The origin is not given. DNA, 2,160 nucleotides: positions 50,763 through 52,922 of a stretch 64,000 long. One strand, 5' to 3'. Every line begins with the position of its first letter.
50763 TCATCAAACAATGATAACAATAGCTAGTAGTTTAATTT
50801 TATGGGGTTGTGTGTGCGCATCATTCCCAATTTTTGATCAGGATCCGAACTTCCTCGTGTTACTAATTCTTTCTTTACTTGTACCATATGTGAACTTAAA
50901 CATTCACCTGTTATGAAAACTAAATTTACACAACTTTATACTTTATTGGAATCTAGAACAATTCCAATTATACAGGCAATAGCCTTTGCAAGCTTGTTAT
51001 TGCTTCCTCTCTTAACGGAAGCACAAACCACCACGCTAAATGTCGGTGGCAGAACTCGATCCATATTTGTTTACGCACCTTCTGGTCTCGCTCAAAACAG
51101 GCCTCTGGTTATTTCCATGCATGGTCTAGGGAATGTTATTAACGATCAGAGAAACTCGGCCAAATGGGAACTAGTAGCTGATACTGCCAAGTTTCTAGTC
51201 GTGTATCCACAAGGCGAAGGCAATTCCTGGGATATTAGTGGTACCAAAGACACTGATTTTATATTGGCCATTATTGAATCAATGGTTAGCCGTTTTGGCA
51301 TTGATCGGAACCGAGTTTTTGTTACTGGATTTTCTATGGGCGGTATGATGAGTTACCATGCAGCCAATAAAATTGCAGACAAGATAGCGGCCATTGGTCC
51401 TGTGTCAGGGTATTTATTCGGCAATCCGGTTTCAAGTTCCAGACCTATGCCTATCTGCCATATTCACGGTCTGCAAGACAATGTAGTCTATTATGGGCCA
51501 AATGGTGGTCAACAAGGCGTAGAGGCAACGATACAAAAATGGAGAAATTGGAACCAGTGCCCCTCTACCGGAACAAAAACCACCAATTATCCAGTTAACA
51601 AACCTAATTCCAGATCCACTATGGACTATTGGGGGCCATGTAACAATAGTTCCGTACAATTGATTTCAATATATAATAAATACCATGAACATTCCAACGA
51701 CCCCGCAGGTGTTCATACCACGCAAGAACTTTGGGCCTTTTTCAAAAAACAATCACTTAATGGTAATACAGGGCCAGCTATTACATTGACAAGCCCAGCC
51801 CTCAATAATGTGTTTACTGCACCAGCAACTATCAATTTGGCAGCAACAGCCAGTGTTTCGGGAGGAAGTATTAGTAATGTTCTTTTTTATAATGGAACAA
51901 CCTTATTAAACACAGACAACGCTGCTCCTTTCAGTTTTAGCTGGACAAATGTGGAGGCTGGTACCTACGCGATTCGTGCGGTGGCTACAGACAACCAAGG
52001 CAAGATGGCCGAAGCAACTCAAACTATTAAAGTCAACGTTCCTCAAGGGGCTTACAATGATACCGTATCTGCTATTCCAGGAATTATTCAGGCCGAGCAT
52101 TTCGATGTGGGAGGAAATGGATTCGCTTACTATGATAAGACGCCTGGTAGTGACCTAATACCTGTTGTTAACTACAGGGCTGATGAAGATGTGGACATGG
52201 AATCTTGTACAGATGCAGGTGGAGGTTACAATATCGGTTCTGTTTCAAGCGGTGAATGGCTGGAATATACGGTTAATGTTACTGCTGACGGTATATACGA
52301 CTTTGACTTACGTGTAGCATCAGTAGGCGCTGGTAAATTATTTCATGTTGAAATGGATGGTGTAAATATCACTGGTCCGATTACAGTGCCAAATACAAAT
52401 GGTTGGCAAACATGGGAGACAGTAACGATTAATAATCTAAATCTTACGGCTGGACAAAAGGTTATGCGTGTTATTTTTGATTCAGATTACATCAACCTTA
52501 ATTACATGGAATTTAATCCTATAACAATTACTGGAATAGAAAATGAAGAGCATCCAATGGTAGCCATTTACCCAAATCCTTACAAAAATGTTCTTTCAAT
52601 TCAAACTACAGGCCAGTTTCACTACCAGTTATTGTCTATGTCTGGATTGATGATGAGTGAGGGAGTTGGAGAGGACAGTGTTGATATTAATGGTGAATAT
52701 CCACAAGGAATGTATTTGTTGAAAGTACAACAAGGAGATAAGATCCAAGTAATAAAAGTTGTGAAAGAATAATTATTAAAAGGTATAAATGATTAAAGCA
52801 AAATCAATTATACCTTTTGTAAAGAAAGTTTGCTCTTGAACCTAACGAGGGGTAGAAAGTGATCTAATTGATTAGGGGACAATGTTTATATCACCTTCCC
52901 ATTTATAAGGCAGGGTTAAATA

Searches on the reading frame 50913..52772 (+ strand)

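Call 26: search_protein_families(library=pfam, proteins=[window:50913-52772:+], max_evalue=0.001)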
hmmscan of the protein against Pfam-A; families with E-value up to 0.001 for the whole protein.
window:50913-52772:+ (619 aa): 8 families
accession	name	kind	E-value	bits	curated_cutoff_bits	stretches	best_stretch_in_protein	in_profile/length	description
PF03422.21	CBM_6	-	1.6e-23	83.8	28.9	1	420-535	4-124/125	Carbohydrate binding module (family 6)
PF18099.7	CBM_35_2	-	1e-16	61.4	23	1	426-532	4-110/112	Carbohydrate binding module (family 35)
PF17957.7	Big_7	-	5.4e-16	59.4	24.1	1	288-356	1-70/70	Bacterial Ig domain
PF02230.22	Abhydrolase_2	-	2.9e-11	44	23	1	119-193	92-171/217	Phospholipase/Carboxylesterase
PF10503.15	Esterase_PHB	-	2.6e-07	30.5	23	1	52-182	4-146/219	Esterase PHB depolymerase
PF18962.6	Por_Secre_tail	-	1.2e-06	29.1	27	1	552-616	1-73/75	Secretion system C-terminal sorting domain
PF00326.27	Peptidase_S9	-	7.7e-05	22.7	22.6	1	111-156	42-87/213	Prolyl oligopeptidase family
PF07495.19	Y_Y_Y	-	0.00013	22.2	26.6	1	332-376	23-64/65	Y_Y_Y domain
